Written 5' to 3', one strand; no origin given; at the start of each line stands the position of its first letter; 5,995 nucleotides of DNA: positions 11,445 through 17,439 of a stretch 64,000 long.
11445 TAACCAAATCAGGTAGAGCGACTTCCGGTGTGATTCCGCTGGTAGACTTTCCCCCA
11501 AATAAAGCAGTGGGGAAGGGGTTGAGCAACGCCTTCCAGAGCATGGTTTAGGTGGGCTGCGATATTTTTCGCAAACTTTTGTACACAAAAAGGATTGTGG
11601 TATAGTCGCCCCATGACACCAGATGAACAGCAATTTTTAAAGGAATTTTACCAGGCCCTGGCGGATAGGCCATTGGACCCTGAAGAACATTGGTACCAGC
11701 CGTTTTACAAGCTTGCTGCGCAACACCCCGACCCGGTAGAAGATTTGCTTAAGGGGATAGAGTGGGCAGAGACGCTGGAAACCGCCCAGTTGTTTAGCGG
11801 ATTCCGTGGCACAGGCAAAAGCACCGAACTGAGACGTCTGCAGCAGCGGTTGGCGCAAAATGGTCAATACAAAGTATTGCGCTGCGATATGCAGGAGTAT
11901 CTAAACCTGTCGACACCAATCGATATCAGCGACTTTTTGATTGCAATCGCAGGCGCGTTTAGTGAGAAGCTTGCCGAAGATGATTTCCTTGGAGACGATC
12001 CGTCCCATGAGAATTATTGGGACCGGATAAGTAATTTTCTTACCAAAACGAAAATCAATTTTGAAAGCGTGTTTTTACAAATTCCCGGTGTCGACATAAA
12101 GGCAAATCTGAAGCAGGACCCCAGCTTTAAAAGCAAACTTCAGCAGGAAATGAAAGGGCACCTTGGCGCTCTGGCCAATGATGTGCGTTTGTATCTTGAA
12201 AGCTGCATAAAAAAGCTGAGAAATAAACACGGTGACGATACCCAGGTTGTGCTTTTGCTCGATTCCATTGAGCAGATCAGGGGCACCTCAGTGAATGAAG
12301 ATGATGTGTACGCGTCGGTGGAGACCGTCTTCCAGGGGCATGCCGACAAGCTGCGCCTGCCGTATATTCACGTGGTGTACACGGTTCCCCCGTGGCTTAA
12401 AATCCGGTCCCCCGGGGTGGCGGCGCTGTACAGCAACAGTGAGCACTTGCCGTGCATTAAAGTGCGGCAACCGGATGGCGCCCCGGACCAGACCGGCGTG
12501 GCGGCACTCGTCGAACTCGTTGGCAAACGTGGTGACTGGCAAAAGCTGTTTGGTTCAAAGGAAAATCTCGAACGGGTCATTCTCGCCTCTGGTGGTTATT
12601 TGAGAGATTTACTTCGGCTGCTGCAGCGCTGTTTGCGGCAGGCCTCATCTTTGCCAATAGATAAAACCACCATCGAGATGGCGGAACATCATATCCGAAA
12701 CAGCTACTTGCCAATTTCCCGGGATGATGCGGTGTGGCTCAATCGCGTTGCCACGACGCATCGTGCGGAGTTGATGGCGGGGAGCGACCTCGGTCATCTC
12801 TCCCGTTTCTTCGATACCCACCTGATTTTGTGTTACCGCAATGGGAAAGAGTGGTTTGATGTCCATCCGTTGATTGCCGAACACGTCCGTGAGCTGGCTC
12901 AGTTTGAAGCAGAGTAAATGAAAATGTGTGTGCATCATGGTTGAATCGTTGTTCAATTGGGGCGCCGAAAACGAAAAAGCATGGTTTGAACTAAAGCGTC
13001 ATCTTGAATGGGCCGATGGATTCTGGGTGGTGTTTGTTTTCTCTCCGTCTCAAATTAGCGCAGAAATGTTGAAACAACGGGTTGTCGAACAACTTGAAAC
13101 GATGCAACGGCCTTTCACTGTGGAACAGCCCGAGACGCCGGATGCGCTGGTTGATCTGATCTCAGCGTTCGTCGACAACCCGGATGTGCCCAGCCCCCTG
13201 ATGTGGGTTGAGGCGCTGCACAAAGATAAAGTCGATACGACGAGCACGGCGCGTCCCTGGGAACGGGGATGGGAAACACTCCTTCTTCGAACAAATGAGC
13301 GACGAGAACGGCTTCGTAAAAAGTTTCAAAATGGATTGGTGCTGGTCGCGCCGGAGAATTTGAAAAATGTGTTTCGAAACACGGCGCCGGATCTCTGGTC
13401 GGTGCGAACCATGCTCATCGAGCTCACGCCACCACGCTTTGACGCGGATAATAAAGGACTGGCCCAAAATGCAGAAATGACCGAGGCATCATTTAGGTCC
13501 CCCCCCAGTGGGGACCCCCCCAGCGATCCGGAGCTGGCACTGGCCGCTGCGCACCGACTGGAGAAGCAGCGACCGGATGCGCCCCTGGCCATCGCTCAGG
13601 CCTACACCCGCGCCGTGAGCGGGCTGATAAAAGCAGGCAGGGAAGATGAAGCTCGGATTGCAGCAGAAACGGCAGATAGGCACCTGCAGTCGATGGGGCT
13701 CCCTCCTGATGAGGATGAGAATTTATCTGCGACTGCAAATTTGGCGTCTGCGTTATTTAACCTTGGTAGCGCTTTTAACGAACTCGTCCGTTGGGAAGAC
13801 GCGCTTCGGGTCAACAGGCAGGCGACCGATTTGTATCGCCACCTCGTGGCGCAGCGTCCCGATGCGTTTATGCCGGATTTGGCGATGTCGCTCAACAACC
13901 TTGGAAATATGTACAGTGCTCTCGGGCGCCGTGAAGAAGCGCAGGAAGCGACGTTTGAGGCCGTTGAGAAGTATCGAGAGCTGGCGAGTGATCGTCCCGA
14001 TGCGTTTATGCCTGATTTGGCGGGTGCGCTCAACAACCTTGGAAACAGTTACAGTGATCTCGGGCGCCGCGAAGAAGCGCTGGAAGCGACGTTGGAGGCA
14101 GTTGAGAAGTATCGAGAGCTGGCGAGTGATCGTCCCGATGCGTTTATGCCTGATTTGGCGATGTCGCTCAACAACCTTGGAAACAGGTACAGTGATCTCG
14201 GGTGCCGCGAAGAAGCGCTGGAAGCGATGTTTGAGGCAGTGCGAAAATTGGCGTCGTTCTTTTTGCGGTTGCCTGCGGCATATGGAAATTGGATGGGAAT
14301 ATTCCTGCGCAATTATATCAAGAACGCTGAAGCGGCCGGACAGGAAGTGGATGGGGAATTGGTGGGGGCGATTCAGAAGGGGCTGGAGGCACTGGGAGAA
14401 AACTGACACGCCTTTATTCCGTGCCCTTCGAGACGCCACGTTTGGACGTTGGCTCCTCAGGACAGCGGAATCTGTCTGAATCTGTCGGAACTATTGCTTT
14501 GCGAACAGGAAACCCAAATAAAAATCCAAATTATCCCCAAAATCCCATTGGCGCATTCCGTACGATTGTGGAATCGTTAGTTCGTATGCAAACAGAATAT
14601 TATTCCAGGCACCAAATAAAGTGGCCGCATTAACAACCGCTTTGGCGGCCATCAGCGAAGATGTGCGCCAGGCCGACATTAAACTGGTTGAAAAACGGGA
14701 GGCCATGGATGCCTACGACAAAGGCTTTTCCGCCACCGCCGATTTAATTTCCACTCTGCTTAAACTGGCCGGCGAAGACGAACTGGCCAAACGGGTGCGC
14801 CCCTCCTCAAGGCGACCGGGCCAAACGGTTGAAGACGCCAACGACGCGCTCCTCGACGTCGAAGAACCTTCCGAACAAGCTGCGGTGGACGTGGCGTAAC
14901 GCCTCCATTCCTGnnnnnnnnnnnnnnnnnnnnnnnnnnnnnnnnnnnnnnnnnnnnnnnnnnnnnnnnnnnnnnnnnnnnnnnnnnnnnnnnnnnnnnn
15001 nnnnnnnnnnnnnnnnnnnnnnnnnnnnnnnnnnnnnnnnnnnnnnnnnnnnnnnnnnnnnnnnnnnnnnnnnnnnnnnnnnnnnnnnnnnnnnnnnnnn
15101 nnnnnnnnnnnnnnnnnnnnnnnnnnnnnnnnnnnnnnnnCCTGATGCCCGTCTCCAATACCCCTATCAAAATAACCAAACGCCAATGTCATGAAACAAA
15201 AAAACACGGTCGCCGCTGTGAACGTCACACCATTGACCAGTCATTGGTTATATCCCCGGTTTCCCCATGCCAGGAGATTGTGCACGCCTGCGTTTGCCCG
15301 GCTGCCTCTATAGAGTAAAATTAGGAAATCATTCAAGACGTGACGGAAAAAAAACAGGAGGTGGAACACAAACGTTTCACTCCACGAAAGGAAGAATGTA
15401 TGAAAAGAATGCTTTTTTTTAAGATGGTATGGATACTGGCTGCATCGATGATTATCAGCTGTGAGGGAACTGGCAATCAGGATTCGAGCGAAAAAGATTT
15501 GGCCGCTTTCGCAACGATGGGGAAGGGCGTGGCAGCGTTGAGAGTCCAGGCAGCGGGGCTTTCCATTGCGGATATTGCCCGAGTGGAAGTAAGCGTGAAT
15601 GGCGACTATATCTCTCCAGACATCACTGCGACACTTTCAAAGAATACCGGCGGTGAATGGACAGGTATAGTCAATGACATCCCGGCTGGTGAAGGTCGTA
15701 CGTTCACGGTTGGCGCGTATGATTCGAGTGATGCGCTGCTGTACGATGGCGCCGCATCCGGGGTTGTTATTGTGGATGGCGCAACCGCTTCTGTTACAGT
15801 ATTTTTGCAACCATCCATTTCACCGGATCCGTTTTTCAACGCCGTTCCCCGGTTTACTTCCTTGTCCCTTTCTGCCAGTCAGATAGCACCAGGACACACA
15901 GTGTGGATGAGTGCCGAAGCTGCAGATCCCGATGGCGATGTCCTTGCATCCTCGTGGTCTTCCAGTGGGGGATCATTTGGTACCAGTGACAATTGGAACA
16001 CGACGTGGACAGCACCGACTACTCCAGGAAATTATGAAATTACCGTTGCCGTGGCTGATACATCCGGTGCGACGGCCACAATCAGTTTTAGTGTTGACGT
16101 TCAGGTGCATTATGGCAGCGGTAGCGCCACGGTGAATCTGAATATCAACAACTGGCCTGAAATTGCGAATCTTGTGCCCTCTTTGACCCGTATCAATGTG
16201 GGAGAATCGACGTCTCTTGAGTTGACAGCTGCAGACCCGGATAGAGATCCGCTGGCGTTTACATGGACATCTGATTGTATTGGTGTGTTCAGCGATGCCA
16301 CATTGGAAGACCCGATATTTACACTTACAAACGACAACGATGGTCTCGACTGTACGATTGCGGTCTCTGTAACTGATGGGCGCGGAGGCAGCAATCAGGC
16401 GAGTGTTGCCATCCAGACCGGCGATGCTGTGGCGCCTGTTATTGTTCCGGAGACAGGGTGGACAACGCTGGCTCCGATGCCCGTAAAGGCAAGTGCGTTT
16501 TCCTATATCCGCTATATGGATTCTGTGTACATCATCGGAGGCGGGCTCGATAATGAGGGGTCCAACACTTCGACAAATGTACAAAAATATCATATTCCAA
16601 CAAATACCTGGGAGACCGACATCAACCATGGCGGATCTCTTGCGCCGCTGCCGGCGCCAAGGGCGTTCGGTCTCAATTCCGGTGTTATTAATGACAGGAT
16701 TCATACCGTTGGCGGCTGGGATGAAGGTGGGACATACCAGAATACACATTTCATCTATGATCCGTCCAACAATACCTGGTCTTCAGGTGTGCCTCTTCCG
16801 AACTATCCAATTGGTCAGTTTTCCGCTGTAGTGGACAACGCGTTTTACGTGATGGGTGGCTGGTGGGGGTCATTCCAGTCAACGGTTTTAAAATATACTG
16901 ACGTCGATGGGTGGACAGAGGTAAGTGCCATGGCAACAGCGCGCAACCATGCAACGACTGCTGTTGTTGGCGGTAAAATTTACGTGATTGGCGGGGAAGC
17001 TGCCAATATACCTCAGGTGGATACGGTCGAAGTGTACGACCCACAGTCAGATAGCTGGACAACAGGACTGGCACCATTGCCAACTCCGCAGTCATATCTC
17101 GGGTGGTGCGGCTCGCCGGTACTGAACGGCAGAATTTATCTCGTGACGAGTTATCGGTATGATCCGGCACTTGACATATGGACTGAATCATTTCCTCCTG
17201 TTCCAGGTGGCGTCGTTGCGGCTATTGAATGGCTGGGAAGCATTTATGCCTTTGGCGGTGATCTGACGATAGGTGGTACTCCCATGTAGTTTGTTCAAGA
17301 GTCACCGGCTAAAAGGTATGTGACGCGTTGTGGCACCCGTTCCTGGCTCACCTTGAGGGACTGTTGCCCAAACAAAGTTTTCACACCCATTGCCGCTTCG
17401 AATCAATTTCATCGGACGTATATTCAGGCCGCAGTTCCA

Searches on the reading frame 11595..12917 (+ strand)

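Call 3: search_protein_families(library=pfam, proteins=[window:11595-12917:+], max_evalue=0.1)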
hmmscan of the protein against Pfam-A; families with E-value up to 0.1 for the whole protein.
window:11595-12917:+ (440 aa): 5 families
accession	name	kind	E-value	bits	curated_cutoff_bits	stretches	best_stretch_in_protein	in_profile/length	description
PF13191.12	AAA_16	-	1.5e-05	26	32.6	1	68-233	30-149/167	AAA ATPase domain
PF13401.12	AAA_22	-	0.00057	20.6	27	1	67-150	10-80/130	AAA domain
PF13173.12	AAA_14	-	0.015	15.7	27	1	66-109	6-49/129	AAA domain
PF25199.1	nSTAND_NTPase5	-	0.028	14.7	34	1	57-103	36-82/145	Novel STAND NTPase 5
PF24883.2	NPHP3_N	-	0.062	13.9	24.8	0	172-228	80-136/164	Nephrocystin 3, N-terminal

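Call 4: search_protein_families(library=padloc, proteins=[window:11595-12917:+], max_evalue=0.1)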
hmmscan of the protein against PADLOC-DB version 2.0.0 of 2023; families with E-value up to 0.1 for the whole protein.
window:11595-12917:+ (440 aa): 3 families
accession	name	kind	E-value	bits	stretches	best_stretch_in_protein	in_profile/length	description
PDLC04958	PDC-S20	-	0.0075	13.6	1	69-224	35-182/458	-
PDLC04140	mad8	-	0.0098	13.4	1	51-145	16-86/314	mads_8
PDLC04787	PDC-S01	-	0.042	10.7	1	60-106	25-75/412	-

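Call 5: search_protein_families(library=ncbifam, proteins=[window:11595-12917:+], max_evalue=0.1)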
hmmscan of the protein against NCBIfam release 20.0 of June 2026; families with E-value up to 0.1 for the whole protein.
window:11595-12917:+ (440 aa): 3 families
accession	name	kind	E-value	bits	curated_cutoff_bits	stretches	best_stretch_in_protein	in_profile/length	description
NF047389.1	ATPase_Sll1717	subfamily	1.3e-06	27.8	75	1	64-231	31-200/454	P-loop ATPase, Sll1717 family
NF053860.1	DS41_1_antiphage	equivalog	0.011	14.7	370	0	67-126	44-103/448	anti-phage protein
TIGR02397.1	dnaX_nterm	equivalog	0.037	13.3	250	0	57-86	31-60/355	DNA polymerase III subunit gamma/tau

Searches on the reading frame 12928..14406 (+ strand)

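Call 3: search_protein_families(library=pfam, proteins=[window:12928-14406:+], max_evalue=0.1)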
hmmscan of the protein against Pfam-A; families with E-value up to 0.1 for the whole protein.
window:12928-14406:+ (492 aa): 13 families
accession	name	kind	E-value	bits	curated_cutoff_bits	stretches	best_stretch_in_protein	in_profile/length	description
PF13374.12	TPR_10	-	2.4e-17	62.8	27.5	3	365-399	2-36/42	Tetratricopeptide repeat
PF00515.34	TPR_1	-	6.5e-14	51.5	27.8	2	367-393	3-29/34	Tetratricopeptide repeat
PF13424.12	TPR_12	-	1.1e-10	42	30.1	3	364-433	2-67/77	Tetratricopeptide repeat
PF07719.23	TPR_2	-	6.7e-10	38.8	27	1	366-396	2-32/34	Tetratricopeptide repeat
PF13181.12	TPR_8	-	1.2e-08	34.9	25.7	1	366-393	2-29/34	Tetratricopeptide repeat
PF13176.12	TPR_7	-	1.3e-07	31.6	27.9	1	321-340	1-20/36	Tetratricopeptide repeat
PF12862.13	ANAPC5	-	9.7e-05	22.8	23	0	412-439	39-66/91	Anaphase-promoting complex subunit 5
PF13431.12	TPR_17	-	0.00019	21.9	24.4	0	316-340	10-34/34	Tetratricopeptide repeat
PF24575.1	TPR_Slam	-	0.00023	22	35.2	0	337-361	58-82/104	Surface lipoprotein assembly modifier, N-terminal TPR repeats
PF10602.15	RPN7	-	0.00037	20.7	29.6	0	409-442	34-67/174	26S proteasome subunit RPN7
PF13326.11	PSII_Pbs27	-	0.01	16.5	25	0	334-383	71-120/140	Photosystem II Pbs27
PF13174.12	TPR_6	-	0.043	14.9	26.3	0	370-395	5-30/33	Tetratricopeptide repeat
PF23991.1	DUF7310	-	0.057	14.4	40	0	385-441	1-59/83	Coiled-coil region of unknown function (DUF7310)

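Call 4: search_protein_families(library=padloc, proteins=[window:12928-14406:+], max_evalue=0.1)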
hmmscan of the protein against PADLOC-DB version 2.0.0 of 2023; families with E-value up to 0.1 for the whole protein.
window:12928-14406:+ (492 aa): 1 family
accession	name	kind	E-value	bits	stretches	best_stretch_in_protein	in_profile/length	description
PDLC01169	TPR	-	9.5e-06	23.2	2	274-353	150-222/252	TPR repeats containing protein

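Call 5: search_protein_families(library=ncbifam, proteins=[window:12928-14406:+], max_evalue=0.1)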
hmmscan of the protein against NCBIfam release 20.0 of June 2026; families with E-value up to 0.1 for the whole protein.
window:12928-14406:+ (492 aa): 10 families
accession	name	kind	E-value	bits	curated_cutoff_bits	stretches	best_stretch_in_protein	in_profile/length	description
NF040586.1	FxSxx_TPR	equivalog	6.7e-12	44.7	300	1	210-462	460-694/830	FxSxx-COOH system tetratricopeptide repeat protein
NF041717.1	HaaA_phane_TPR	equivalog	2.3e-06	26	1125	1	273-438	672-819/882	cyclophane-containing RiPP biosynthesis TPR protein HaaT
NF047507.1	TPR_BatC_Lepto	exception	1.4e-05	24.7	175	0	367-398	98-129/214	TPR repeat-containing protein BatC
NF033920.0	C39_PA2778_fam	equivalog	9.1e-05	22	150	1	296-393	172-252/255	PA2778 family cysteine peptidase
NF033762.1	social_mot_Tgl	equivalog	9.2e-05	21.9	225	0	315-361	166-208/252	social motility TPR repeat lipoprotein Tgl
NF053720.1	NsdA_fam_reg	subfamily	0.0008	19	75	1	195-368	255-417/432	NsdA family TPR-like regulatory protein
NF041762.1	diheme_GEGP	equivalog_domain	0.0042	16.3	300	0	362-387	66-91/359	GEGP motif-containing diheme protein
NF033061.1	ANT_4p_I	equivalog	0.0062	16.1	350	0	385-419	141-175/253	ANT(4')-I family aminoglycoside nucleotidyltransferase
NF047558.1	TPR_END_plus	domain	0.0071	16.3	32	0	370-399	4-36/56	TPR end-of-group domain-containing protein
TIGR02795.1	tol_pal_ybgF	equivalog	0.011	16.3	90.1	0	332-395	45-106/119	tol-pal system protein YbgF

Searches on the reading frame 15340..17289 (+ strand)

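Call 3: search_protein_families(library=pfam, proteins=[window:15340-17289:+], max_evalue=0.1)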
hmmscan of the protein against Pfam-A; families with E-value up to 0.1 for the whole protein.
window:15340-17289:+ (649 aa): 16 families
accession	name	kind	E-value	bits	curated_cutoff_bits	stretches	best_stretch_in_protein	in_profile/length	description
PF01344.31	Kelch_1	-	3.4e-24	84.4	20.1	3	534-575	1-41/46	Kelch motif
PF13964.12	Kelch_6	-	2.2e-22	78.7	25.3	3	536-583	3-49/50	Kelch motif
PF25210.1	Kelch_FKB95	-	5.8e-21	75.8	70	2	490-615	33-163/268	FKB95, Kelch-repeats domain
PF24681.1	Kelch_KLHDC2_KLHL20_DRC7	-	2.8e-17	63.2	50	2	392-601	7-218/221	KLHDC2/KLHL20/DRC7 Kelch-repeats domain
PF07646.21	Kelch_2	-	1.8e-11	43.8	21.3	2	535-574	2-42/48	Kelch motif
PF24981.1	Beta-prop_ATRN-LZTR1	-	3.1e-11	43.5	50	1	381-575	37-250/289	Attractin/LZTR1 beta-propeller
PF24996.1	NANM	-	2e-09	37.2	45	1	495-603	13-123/350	N-acetylneuraminate epimerase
PF17963.7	Big_9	-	6.1e-09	37.1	23.6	2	284-358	12-88/89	Bacterial Ig domain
PF00801.26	PKD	-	1.5e-08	35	23.5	1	175-247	2-74/80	PKD domain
PF13415.12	Kelch_3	-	1.7e-08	34.8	22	2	544-590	1-46/48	Galactose oxidase, central domain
PF13418.12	Kelch_4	-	8.2e-08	32.5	21.6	1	536-582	4-49/49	Galactose oxidase, central domain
PF18911.6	PKD_4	-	1.6e-06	28.5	27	1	180-252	12-83/85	PKD domain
PF22352.2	K319L-like_PKD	-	3.1e-05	24.3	27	1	184-254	10-84/84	K319L-like, PKD domain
PF05345.18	He_PIG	-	0.003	18.4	24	1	222-254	62-95/96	Putative Ig domain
PF17892.7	Cadherin_5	-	0.0035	17.6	26.5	0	192-254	31-97/98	Cadherin-like domain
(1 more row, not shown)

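Call 4: search_protein_families(library=padloc, proteins=[window:15340-17289:+], max_evalue=0.1)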
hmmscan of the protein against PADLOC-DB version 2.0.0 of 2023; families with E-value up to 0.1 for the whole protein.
window:15340-17289:+ (649 aa): 0 families
